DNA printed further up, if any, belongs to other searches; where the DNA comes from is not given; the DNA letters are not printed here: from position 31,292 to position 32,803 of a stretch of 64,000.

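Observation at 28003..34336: Rrf2-controlled sulfur block linking methanogen-type homocysteine synthesis with LarE-like, NifS and PurM-like genes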

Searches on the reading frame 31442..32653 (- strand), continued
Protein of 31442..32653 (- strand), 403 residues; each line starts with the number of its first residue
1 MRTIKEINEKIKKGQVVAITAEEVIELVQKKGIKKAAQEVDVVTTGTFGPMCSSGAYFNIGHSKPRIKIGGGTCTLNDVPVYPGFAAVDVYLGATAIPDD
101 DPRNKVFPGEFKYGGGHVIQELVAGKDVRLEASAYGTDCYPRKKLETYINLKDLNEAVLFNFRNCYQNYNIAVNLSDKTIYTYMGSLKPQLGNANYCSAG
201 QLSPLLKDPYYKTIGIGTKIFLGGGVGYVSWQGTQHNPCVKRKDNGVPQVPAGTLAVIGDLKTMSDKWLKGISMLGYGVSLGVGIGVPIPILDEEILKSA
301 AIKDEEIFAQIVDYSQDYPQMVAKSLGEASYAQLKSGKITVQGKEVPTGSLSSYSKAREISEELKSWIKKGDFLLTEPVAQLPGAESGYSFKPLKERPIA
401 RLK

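Call 48: find_homologous_proteins(query=L102:6813-7877:+, max_evalue=1e-20)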
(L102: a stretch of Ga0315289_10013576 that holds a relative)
Query L102:6813-7877:+ (355 aa): 5775 proteins with E <= 1e-20 among 8000 candidates; the best 120 are listed.
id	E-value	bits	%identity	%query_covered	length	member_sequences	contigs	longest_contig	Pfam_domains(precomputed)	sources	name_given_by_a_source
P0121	6.7e-222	754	92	100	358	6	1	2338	PF00586.30,PF02769.28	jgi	-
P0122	2.6e-210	715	86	100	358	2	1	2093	PF00586.30,PF02769.28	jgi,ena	-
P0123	4.4e-209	711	86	100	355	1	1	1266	PF00586.30,PF02769.28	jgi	jgi:hydrogenase maturation factor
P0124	7.6e-209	711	87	100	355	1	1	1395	PF00586.30,PF02769.28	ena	-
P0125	3.4e-208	708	86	100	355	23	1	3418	PF00586.30,PF02769.28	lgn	-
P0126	7.3e-207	704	85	99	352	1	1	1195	PF00586.30,PF02769.28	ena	-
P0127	7.4e-207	704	85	100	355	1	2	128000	PF00586.30,PF02769.28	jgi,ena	-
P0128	1.1e-206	704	85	99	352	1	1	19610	PF00586.30,PF02769.28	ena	-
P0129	1.4e-206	703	85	100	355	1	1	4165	PF00586.30,PF02769.28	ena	-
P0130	1.9e-206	703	85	100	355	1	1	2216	PF00586.30,PF02769.28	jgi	jgi:hydrogenase maturation factor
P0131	1.9e-206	703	85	99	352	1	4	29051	PF00586.30,PF02769.28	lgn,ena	-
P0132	2.2e-206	703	85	99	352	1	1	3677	PF00586.30,PF02769.28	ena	-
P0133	2.7e-206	702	87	100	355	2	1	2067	PF00586.30,PF02769.28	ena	-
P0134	4.8e-206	701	85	99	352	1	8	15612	PF00586.30,PF02769.28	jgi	-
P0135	5.8e-206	701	85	99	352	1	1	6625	PF00586.30,PF02769.28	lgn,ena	-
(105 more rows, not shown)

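Call 53: search_protein_families(library=pfam, proteins=[L042:9189-10001:+, L023:9213-9989:+, L082:11226-12146:+, L083:11224-11937:+, L074:11403-11972:+, L063:11663-12451:+, L079:7750-8544:+, L079:6919-7728:+, L147:13709-14506:+, L120:5172-6251:+], max_evalue=0.01)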
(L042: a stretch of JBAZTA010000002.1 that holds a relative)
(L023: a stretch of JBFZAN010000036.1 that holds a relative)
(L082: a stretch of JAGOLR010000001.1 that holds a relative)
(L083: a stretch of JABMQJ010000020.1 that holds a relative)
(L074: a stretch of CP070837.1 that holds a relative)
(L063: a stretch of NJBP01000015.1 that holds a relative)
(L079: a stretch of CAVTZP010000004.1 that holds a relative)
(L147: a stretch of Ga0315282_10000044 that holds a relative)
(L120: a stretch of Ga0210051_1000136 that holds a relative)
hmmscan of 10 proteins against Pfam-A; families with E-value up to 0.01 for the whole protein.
L042:9189-10001:+ (271 aa): 12 families
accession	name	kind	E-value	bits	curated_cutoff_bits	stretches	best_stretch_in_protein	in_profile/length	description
PF01946.23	Thi4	-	1.4e-80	270.4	26.2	1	17-247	1-235/235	Thi4 family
PF12831.13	FAD_oxidored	-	1e-11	45.3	27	1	35-179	1-147/416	FAD dependent oxidoreductase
PF01266.30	DAO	-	3e-08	34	27.9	1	35-73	1-40/353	FAD dependent oxidoreductase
PF01494.25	FAD_binding_3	-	5.3e-08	32.9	22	1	33-65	1-33/349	FAD binding domain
PF13450.12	NAD_binding_8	-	5.7e-08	33.4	21.9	1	38-70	1-33/68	NAD(P)-binding Rossmann-like domain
PF07992.20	Pyr_redox_2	-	9.6e-08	32.2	26.1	1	35-105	2-66/291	Pyridine nucleotide-disulphide oxidoreductase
PF00890.30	FAD_binding_2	-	5.8e-07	29.5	20.4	1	35-78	1-45/414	FAD binding domain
PF13738.12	Pyr_redox_3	-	2.3e-05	24.3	30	1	38-65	2-30/305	Pyridine nucleotide-disulphide oxidoreductase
PF03486.20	HI0933_like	-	2.9e-05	24.1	50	1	35-76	2-45/244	HI0933-like protein Rossmann domain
PF01134.28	GIDA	-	0.00035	20.2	22.1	1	35-66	1-32/391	Glucose inhibited division protein A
PF00070.33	Pyr_redox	-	0.0055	17.6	22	1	36-65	2-31/82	Pyridine nucleotide-disulphide oxidoreductase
PF05834.18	Lycopene_cycl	-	0.0072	15.9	23.4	1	35-64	1-32/380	Lycopene cyclase protein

L023:9213-9989:+ (259 aa): 12 families
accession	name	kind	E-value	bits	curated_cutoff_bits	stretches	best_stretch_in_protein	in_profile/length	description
PF01946.23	Thi4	-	3.1e-82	275.8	26.2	1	9-239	1-235/235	Thi4 family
PF12831.13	FAD_oxidored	-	3.5e-11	43.5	27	1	27-170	1-146/416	FAD dependent oxidoreductase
PF01266.30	DAO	-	2.1e-08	34.5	27.9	1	27-64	1-39/353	FAD dependent oxidoreductase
PF13450.12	NAD_binding_8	-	1e-07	32.6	21.9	1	30-62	1-33/68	NAD(P)-binding Rossmann-like domain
PF07992.20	Pyr_redox_2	-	1.7e-07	31.4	26.1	1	27-112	2-58/291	Pyridine nucleotide-disulphide oxidoreductase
PF01494.25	FAD_binding_3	-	6.2e-07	29.4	22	1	25-57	1-33/349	FAD binding domain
PF00890.30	FAD_binding_2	-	2.1e-06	27.6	20.4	1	27-70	1-45/414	FAD binding domain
PF03486.20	HI0933_like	-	2.9e-05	24.1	50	1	27-68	2-45/244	HI0933-like protein Rossmann domain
PF13738.12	Pyr_redox_3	-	0.00033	20.4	30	1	30-57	2-30/305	Pyridine nucleotide-disulphide oxidoreductase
PF01134.28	GIDA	-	0.0013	18.3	22.1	1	27-58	1-32/391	Glucose inhibited division protein A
PF00070.33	Pyr_redox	-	0.0036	18.2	22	0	28-60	2-34/82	Pyridine nucleotide-disulphide oxidoreductase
PF05834.18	Lycopene_cycl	-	0.0094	15.5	23.4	0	27-60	1-36/380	Lycopene cyclase protein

L082:11226-12146:+ (307 aa): 1 family
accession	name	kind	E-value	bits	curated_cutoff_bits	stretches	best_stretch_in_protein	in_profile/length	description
PF03773.19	ArsP_1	-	3.4e-44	151.6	32.3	1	4-294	3-290/294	Predicted permease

L083:11224-11937:+ (238 aa): 2 families
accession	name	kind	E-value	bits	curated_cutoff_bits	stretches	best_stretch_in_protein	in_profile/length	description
PF02683.22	DsbD_TM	-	5.7e-20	72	27.1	1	16-234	6-216/219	Cytochrome C biogenesis protein transmembrane domain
PF13386.12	DsbD_2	-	5.1e-09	36.7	24.9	1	18-230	2-198/199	Cytochrome C biogenesis protein transmembrane region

L074:11403-11972:+ (190 aa): 2 families
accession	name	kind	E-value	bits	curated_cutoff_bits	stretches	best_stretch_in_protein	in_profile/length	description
PF03358.20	FMN_red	-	3.3e-23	82.4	24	1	1-150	1-136/152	NADPH-dependent FMN reductase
PF02525.22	Flavodoxin_2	-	3e-10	40.6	27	1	1-138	1-148/198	Flavodoxin-like fold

L063:11663-12451:+ (263 aa): 10 families
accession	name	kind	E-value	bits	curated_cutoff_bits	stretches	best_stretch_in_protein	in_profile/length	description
PF01946.23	Thi4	-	4.3e-67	226.2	26.2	1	17-244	1-235/235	Thi4 family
PF12831.13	FAD_oxidored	-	3.2e-10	40.3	27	1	35-181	1-145/416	FAD dependent oxidoreductase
PF00890.30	FAD_binding_2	-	1.9e-07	31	20.4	1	35-70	1-36/414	FAD binding domain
PF07992.20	Pyr_redox_2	-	1.2e-06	28.6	26.1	2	35-101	2-58/291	Pyridine nucleotide-disulphide oxidoreductase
PF13450.12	NAD_binding_8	-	1.4e-06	29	21.9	1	38-70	1-33/68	NAD(P)-binding Rossmann-like domain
PF03486.20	HI0933_like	-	4.3e-06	26.8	50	1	35-92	2-60/244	HI0933-like protein Rossmann domain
PF01494.25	FAD_binding_3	-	1.6e-05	24.7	22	1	34-66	2-34/349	FAD binding domain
PF01266.30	DAO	-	5.1e-05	23.4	27.9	0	35-70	1-36/353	FAD dependent oxidoreductase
PF00070.33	Pyr_redox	-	0.00038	21.4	22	1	37-69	3-35/82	Pyridine nucleotide-disulphide oxidoreductase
PF13738.12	Pyr_redox_3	-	0.0042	16.8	30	1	37-66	1-31/305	Pyridine nucleotide-disulphide oxidoreductase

L079:7750-8544:+ (265 aa): 3 families
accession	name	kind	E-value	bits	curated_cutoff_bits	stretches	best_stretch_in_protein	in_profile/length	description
PF13478.12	XdhC_C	-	6.8e-43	146.6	29.7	1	107-249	1-125/125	XdhC Rossmann domain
PF02625.21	XdhC_CoxI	-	3.5e-24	84.9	24.3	1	14-78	4-68/68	XdhC and CoxI family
PF02826.25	2-Hacid_dh_C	-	0.005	16.7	25.1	0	104-141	36-73/178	D-isomer specific 2-hydroxyacid dehydrogenase, NAD binding domain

L079:6919-7728:+ (270 aa): 0 families

L147:13709-14506:+ (266 aa): 0 families

L120:5172-6251:+ (360 aa): 1 family
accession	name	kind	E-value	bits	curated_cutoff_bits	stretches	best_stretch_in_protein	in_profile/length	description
PF00582.32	Usp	-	6.7e-48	163.3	24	2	49-189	2-141/141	Universal stress protein family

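Call 60: search_protein_families(library=ncbifam, proteins=[L087:6382-7101:+, L075:1941-2660:+, L087:3685-4449:+, L073:2592-3389:+, L067:2926-3747:+, L080:4744-5889:+, L079:6919-7728:+, L147:13709-14506:+], max_evalue=0.001)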
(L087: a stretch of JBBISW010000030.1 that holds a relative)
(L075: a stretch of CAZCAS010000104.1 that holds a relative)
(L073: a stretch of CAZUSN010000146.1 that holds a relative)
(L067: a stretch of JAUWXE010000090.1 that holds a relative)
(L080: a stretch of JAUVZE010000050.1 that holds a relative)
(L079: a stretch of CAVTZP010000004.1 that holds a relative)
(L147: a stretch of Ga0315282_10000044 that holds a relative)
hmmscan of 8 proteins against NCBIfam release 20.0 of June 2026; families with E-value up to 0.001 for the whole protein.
L087:6382-7101:+ (240 aa): 4 families
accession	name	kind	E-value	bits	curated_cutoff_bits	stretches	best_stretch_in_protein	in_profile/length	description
NF003323.0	PRK04334.1-3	equivalog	4.5e-96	321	271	1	2-240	7-249/250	hypothetical protein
NF003321.0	PRK04334.1-1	equivalog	3.9e-65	219.9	262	1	18-235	5-229/248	hypothetical protein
NF003324.0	PRK04334.1-4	equivalog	2.8e-63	213.9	275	1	22-235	7-222/238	hypothetical protein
NF003322.0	PRK04334.1-2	equivalog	3.1e-22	79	290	1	75-203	72-207/295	hypothetical protein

L075:1941-2660:+ (240 aa): 4 families
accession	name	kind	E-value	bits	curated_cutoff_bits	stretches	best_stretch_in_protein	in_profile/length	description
NF003323.0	PRK04334.1-3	equivalog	4.6e-97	324.3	271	1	2-238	7-247/250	hypothetical protein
NF003321.0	PRK04334.1-1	equivalog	5.3e-73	245.7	262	1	20-235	7-229/248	hypothetical protein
NF003324.0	PRK04334.1-4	equivalog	2e-61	207.8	275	1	23-235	8-222/238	hypothetical protein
NF003322.0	PRK04334.1-2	equivalog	8.8e-23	80.8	290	1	71-202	72-206/295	hypothetical protein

L087:3685-4449:+ (255 aa): 45 families (the best 25 are shown)
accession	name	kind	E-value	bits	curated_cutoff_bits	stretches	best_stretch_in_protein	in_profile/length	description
TIGR00292.1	TIGR00292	equivalog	8.9e-102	339.7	148.3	1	4-249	2-251/254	sulfide-dependent adenosine diphosphate thiazole synthase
NF004835.0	PRK06185.1-4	equivalog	1.8e-08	33.6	601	1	20-55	7-42/411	FAD-dependent oxidoreductase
TIGR02032.1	GG-red-SF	subfamily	1.4e-07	31.5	158.8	1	25-78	2-54/297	geranylgeranyl reductase family protein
NF009454.0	PRK12814.1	equivalog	1.5e-07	30.2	916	1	11-68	181-238/657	putative NADPH-dependent glutamate synthase small subunit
NF041080.1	DGGGPL_reductase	equivalog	2.4e-07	30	580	1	24-175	2-161/447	digeranylgeranylglycerophospholipid reductase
NF009409.0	PRK12770.1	subfamily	2.9e-07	29.9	343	1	22-100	17-97/360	putative glutamate synthase subunit beta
NF009410.0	PRK12771.1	subfamily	3.3e-07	29.3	516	1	25-88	140-204/566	NAD(P)-binding protein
TIGR03315.1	Se_ygfK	equivalog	3.6e-07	28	835.3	1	21-60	535-574/1012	putative selenate reductase subunit YgfK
TIGR01318.1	gltD_gamma_fam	subfamily_domain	4e-07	29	482.95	1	5-90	121-209/467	glutamate synthase, small subunit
NF010590.0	PRK13984.1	equivalog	6.1e-07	27.9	946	1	18-66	283-331/611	putative oxidoreductase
NF004834.1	PRK06185.1-3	subfamily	1.9e-06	27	500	1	21-54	5-38/420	FAD-dependent oxidoreductase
NF005545.0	PRK07208.1-1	equivalog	4.1e-06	25.4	451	1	22-61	6-45/504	hypothetical protein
NF005548.0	PRK07208.1-4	equivalog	8.5e-06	24.6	389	1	24-60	4-40/488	hypothetical protein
NF041891.1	hdrA_Methbact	equivalog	1e-05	24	1300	1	12-70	122-180/762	ferredoxin:CoB-CoM heterodisulfide reductase subunit HdrA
NF005560.0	PRK07233.1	equivalog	1.4e-05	24.1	252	1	25-60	2-37/435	hypothetical protein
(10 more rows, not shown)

L073:2592-3389:+ (266 aa): 4 families
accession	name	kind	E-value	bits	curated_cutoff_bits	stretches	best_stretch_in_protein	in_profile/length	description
NF003323.0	PRK04334.1-3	equivalog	3.3e-97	324.7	271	1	23-262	5-248/250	hypothetical protein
NF003321.0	PRK04334.1-1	equivalog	3.9e-71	239.6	262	1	43-258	7-229/248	hypothetical protein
NF003324.0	PRK04334.1-4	equivalog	2.8e-61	207.3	275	1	46-261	8-225/238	hypothetical protein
NF003322.0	PRK04334.1-2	equivalog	1.2e-23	83.6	290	1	96-225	70-206/295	hypothetical protein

L067:2926-3747:+ (274 aa): 0 families

L080:4744-5889:+ (382 aa): 10 families
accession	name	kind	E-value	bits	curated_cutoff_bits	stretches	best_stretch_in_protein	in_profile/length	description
NF007826.0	PRK10535.1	equivalog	2.2e-18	65.9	966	1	253-379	519-645/648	macrolide ABC transporter ATP-binding protein/permease MacB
TIGR03434.1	ADOP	subfamily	8e-18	63.9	622.3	1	122-381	554-802/803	ADOP family duplicated permease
TIGR02212.1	lolCE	equivalog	3.7e-11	42.6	362.45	1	169-380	183-409/411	lipoprotein-releasing ABC transporter permease subunit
NF008357.0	PRK11146.1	exception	5.3e-09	35.4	439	1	170-331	187-344/414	lipoprotein-releasing ABC transporter permease subunit LolE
TIGR02213.1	lolE_release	exception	2.1e-07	30.2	540.35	1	170-331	184-341/411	lipoprotein-releasing ABC transporter permease subunit LolE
TIGR01185.1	devC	equivalog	9.6e-07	28.1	290.35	1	217-377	216-378/380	ABC transporter permease DevC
TIGR00439.2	FtsX_Gneg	equivalog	3.3e-06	26.5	255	1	247-365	149-278/292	permease-like cell division protein FtsX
NF038346.1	FtsX_actino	exception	6.9e-06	25.6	250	1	223-368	147-303/308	permease-like cell division protein FtsX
NF038347.1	FtsX_Gpos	exception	1e-05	25.1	225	1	239-361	147-275/296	permease-like cell division protein FtsX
NF008076.0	PRK10814.1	exception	1.6e-05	24.1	473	1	263-380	272-397/399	lipoprotein-releasing ABC transporter permease subunit LolC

L079:6919-7728:+ (270 aa): 1 family
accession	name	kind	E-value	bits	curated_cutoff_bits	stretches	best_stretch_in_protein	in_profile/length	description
TIGR03309.1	matur_yqeB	equivalog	3.1e-89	298.8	220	1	9-263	1-254/256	selenium-dependent molybdenum cofactor biosynthesis protein YqeB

L147:13709-14506:+ (266 aa): 4 families
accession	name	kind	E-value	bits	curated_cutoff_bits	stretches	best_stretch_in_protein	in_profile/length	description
NF003323.0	PRK04334.1-3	equivalog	5.6e-91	304.3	271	1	24-261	8-249/250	hypothetical protein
NF003324.0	PRK04334.1-4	equivalog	1.1e-59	202.1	275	1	61-256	26-222/238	hypothetical protein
NF003321.0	PRK04334.1-1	equivalog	2.1e-59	201.2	262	1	41-256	7-229/248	hypothetical protein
NF003322.0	PRK04334.1-2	equivalog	4.6e-24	85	290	1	98-223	74-206/295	hypothetical protein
